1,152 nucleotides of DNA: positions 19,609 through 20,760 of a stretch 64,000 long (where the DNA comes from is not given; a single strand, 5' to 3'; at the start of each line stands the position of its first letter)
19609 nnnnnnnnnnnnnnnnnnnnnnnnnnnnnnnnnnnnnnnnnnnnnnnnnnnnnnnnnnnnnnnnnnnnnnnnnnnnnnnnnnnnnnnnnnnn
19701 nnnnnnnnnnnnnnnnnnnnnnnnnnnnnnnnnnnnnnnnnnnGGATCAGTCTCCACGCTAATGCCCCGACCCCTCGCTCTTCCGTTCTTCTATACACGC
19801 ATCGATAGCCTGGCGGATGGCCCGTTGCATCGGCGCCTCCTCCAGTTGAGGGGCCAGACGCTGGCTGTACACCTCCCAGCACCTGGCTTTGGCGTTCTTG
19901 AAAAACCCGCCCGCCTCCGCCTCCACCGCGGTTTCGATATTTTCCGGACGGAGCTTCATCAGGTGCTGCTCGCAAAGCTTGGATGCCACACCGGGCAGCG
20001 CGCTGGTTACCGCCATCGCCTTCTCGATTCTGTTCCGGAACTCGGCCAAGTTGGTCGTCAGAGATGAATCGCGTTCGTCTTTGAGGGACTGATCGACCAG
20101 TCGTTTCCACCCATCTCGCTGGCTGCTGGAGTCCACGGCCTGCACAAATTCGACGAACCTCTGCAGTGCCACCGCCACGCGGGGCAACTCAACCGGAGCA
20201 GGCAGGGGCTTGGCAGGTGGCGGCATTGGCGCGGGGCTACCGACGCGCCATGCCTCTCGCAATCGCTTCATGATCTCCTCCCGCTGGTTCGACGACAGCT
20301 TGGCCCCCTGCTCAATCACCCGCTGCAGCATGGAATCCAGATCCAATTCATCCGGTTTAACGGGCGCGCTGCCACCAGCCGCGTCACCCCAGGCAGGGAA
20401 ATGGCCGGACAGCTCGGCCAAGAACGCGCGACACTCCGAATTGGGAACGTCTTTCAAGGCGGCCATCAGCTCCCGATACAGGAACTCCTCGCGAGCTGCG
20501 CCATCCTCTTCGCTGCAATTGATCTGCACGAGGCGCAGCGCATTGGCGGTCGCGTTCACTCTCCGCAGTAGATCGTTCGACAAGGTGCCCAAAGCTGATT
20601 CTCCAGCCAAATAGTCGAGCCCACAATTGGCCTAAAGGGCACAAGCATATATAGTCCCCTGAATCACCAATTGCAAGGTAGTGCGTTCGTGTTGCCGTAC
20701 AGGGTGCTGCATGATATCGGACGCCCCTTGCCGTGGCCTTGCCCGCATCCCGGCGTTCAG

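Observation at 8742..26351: imp-type T6SS whose threonine-phosphorylation checkpoint appears rebuilt without kinase activity, FHA domain or phosphatase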

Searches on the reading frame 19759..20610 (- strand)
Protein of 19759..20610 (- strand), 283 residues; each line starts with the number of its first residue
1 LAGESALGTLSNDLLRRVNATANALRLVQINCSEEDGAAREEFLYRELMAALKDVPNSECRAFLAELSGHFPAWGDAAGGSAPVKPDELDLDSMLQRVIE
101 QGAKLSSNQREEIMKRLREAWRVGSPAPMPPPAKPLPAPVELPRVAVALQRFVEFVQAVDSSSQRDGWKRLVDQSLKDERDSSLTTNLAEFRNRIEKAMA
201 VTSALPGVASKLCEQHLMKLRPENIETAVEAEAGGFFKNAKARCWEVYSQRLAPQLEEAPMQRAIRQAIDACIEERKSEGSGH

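Call 4: search_protein_families(library=pfam, proteins=[window:19759-20610:-], max_evalue=0.01)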
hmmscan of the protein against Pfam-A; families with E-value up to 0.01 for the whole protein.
window:19759-20610:- (283 aa): 1 family
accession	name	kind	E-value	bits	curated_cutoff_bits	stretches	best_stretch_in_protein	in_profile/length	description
PF22564.2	HAAS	-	0.0021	18.8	27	0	47-76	5-34/55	HAAS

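Call 7: search_protein_families(library=ncbifam, proteins=[window:19759-20610:-], max_evalue=0.1)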
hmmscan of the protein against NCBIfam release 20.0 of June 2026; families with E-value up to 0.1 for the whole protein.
window:19759-20610:- (283 aa): 0 families

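Call 45: search_solved_structures(query=A4, max_evalue=10, show_alignments=1)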
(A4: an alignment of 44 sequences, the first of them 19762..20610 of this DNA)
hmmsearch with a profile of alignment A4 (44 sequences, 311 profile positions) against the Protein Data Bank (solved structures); distinct sequences matched with E-value up to 10: 1.
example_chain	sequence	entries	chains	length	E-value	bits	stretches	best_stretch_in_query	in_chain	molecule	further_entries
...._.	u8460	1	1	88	0.2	14.2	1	101-152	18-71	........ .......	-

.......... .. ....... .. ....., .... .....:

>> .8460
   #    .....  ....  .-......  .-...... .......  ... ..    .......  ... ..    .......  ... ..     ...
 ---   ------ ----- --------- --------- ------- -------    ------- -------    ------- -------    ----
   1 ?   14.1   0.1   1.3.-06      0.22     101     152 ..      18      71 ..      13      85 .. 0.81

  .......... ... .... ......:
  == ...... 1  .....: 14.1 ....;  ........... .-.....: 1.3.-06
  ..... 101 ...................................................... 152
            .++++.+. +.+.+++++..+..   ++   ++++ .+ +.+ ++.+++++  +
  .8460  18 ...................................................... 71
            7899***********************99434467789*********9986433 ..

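Call 46: search_protein_families(library=pfam, alignment_id=A4, max_evalue=1)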
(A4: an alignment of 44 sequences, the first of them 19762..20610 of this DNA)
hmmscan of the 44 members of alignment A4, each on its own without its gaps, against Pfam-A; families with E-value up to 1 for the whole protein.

A. member 1, window:19762-20610:- (283 aa): 3 families
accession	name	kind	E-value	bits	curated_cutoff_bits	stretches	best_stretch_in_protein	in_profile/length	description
PF22564.2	HAAS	-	0.0021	18.8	27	1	47-76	5-34/55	HAAS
PF20232.3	T6SS_FHA_C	-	0.024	14.9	23.7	1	211-252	110-154/180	C-terminal domain of Type VI secretion system FHA protein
PF10551.15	MULE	-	0.19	12.6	27.6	1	151-219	28-98/99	MULE transposase domain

B. families by the number of members that match (of 44 scanned): 39 families (the first 25 are shown)
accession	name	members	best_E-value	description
PF20232.3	T6SS_FHA_C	20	0.00046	C-terminal domain of Type VI secretion system FHA protein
PF22564.2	HAAS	4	0.00063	HAAS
PF17944.6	Arg_decarbox_C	3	0.0037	Arginine decarboxylase C-terminal helical extension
PF11408.13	Helicase_Sgs1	3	0.029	Sgs1 RecQ helicase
PF02845.22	CUE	3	0.18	CUE domain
PF03981.17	Ubiq_cyt_C_chap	2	0.013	Ubiquinol-cytochrome C chaperone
PF07988.17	LMSTEN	2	0.019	LMSTEN motif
PF18844.6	baeRF_family2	2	0.15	Bacterial archaeo-eukaryotic release factor family 2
PF10551.15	MULE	2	0.18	MULE transposase domain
PF02607.22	B12-binding_2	1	0.00058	B12 binding domain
PF15360.11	Apelin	1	0.0091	APJ endogenous ligand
PF03358.20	FMN_red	1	0.016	NADPH-dependent FMN reductase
PF08281.18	Sigma70_r4_2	1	0.03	Sigma-70, region 4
PF04802.21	PP4R3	1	0.068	Phosphatase 4 regulatory subunit 3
PF10459.15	Peptidase_S46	1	0.074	Peptidase S46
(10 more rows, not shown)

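Call 59: search_protein_representatives(protein=window:19762-20610:-)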
Query: 283 residues. Proteins with E-value up to 0.001 (for the whole library): 251; up to 1e-10: 55; up to 1e-30: 2. The best 150 are listed.
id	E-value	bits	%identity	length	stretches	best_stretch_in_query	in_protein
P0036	1.2e-166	569.3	94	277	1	7-282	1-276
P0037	3.5e-40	154.7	41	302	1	8-274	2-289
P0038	2.2e-25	106.2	36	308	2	8-134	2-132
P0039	4.5e-24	101.9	33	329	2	13-129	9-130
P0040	2.7e-23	99.4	34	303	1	15-274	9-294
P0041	3.4e-22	95.7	31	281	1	13-274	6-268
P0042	5.1e-20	88.6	33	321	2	11-153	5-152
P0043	6.1e-19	85.1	39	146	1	161-278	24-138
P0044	1.8e-18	83.5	34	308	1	11-269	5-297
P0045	3.2e-18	82.7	34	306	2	18-148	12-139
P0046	2.0e-16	76.8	34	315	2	12-144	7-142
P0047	1.3e-15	74.1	35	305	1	13-265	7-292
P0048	2.0e-15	73.6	34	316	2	8-123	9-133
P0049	7.0e-15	71.8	39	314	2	11-82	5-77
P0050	9.7e-15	71.3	34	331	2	13-143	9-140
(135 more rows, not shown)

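Call 62: search_protein_families(library=pfam, alignment_id=A5, max_evalue=0.1)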
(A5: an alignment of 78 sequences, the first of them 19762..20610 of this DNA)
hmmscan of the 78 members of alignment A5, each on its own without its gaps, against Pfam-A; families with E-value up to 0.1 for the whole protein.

A. member 1, window:19762-20610:- (283 aa): 2 families
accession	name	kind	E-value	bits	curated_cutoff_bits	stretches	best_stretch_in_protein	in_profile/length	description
PF22564.2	HAAS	-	0.0021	18.8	27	0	47-76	5-34/55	HAAS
PF20232.3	T6SS_FHA_C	-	0.024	14.9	23.7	1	211-252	110-154/180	C-terminal domain of Type VI secretion system FHA protein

B. families by the number of members that match (of 78 scanned): 53 families (the first 25 are shown)
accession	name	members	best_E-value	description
PF20232.3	T6SS_FHA_C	46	3.4e-06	C-terminal domain of Type VI secretion system FHA protein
PF22564.2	HAAS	8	0.0021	HAAS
PF17944.6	Arg_decarbox_C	4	0.015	Arginine decarboxylase C-terminal helical extension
PF22618.1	RskA_N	2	0.005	Anti-sigma-K factor RskA, N-terminal domain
PF04216.18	FdhE_N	2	0.0069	FdhE, N-terminal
PF23768.1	DUF7167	2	0.028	Domain of unknown function (DUF7167)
PF04802.21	PP4R3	2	0.073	Phosphatase 4 regulatory subunit 3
PF09107.17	SelB-wing_3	1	7.5e-05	Elongation factor SelB, winged helix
PF11647.13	MLD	1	0.0013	Membrane Localization Domain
PF13412.12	HTH_24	1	0.0024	Winged helix-turn-helix DNA-binding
PF00662.26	Proton_antipo_N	1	0.0047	NADH-Ubiquinone oxidoreductase (complex I), chain 5 N-terminus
PF02845.22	CUE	1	0.0069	CUE domain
PF02190.22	LON_substr_bdg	1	0.0083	ATP-dependent protease La (LON) substrate-binding domain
PF14706.11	Tnp_DNA_bind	1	0.0087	Transposase DNA-binding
PF24989.1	DUF7776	1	0.0091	Domain of unknown function (DUF7776)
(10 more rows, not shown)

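Call 68: predict_structure(alignment_id=A5)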
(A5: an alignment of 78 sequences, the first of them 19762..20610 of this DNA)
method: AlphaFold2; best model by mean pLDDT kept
length: 283 residues; sequences in the alignment: 78
mean_pLDDT: 81.6   pTM: 0.44
mean pLDDT of the five models: 81.6, 80.8, 80.8, 80.3, 79.1
residues with pLDDT >= 90: 137; 70-90: 84; 50-70: 43; < 50: 19
segments of 3 or more residues with pLDDT < 50: 1-3, 78-88
pLDDT, mean of each block of 10 residues (from residue 1): 55 95 96 94 96 95 95 61 50 87 94 88 59 54 78 69 61 69 81 82 88 93 94 84 95 94 93 89 70
secondary structure, 60 per line:
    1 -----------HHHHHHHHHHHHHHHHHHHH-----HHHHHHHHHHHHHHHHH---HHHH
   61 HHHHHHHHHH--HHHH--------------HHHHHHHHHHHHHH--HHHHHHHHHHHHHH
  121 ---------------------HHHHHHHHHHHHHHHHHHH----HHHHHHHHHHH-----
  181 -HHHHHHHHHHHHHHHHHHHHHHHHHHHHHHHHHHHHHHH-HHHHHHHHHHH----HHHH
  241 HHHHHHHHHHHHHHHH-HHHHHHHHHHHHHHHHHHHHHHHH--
elements in order: H12-31 H37-53 H57-70 H73-76 H91-104 H107-120 H142-160 H165-175 H182-220 H222-232 H237-256 H258-281

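Call 71: fold_search(model_id=the predicted structure, library=pdb)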
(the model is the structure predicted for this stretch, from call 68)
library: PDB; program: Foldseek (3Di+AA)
matches with E <= 10: 25; with E <= 0.001: 0
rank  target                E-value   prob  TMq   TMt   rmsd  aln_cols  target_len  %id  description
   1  3edv_B                8.5e-01  0.08  0.13  0.12  34.8       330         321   12  Crystal Structure of Repeats 14-16 of Beta2-Spectrin (released 2009-01-20)
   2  9vvp_I                2.0e+00  0.04  0.13  0.06  30.7       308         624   16  Core proteins of the bacteriophage E1004 (released 2025-11-12)
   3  9c3i_S                3.6e+00  0.04  0.13  0.16  28.0       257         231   14  Rebuilt CNOT3/tRNA-LEU structure (released 2024-12-04)
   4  3edv_A                3.8e+00  0.03  0.13  0.12  34.8       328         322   14  Crystal Structure of Repeats 14-16 of Beta2-Spectrin (released 2009-01-20)
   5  7n6g_3H               4.5e+00  0.04  0.15  0.14  66.0       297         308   15  C1 of central pair (released 2022-05-18)
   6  2yfb_A                4.7e+00  0.02  0.11  0.13  25.0       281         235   15  X-ray structure of McpS ligand binding domain in complex with succinate (released 2012-04-18)
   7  6ysz_A                5.0e+00  0.02  0.12  0.12  26.3       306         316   15  Cryo-EM structure of T7 bacteriophage DNA translocation gp15 core protein intermediate assembly (released 2021-09-08)
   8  9vvp_K                5.8e+00  0.02  0.14  0.08  32.0       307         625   15  Core proteins of the bacteriophage E1004 (released 2025-11-12)
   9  5cwm                  6.1e+00  0.03  0.16  0.17  23.0       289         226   16  Crystal structure of de novo designed helical repeat protein DHR64 (released 2015-12-16)
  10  2yfa_A                6.5e+00  0.02  0.10  0.12  25.1       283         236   16  X-ray structure of McpS ligand binding domain in complex with malate (released 2012-04-18)
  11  9jyy_G                6.5e+00  0.02  0.12  0.06  27.9       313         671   13  core proteins of mature T7 (released 2024-12-11)
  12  6rmu_C                7.6e+00  0.11  0.13  0.39   5.9        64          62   16  Crystal structure of disulphide-linked human C3d dimer in complex with Staphylococcus aureus complement subversion pro (released 2020-11-18)
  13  6rmu_D                7.6e+00  0.11  0.13  0.36   5.9        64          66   16  Crystal structure of disulphide-linked human C3d dimer in complex with Staphylococcus aureus complement subversion pro (released 2020-11-18)
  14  5cwn                  7.6e+00  0.03  0.14  0.17  22.7       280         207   14  Crystal structure of de novo designed helical repeat protein DHR71 (released 2015-12-16)
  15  8r7n_D                7.6e+00  0.02  0.13  0.15  45.3       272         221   20  Overall structure of the U11 snRNP (released 2025-02-05)
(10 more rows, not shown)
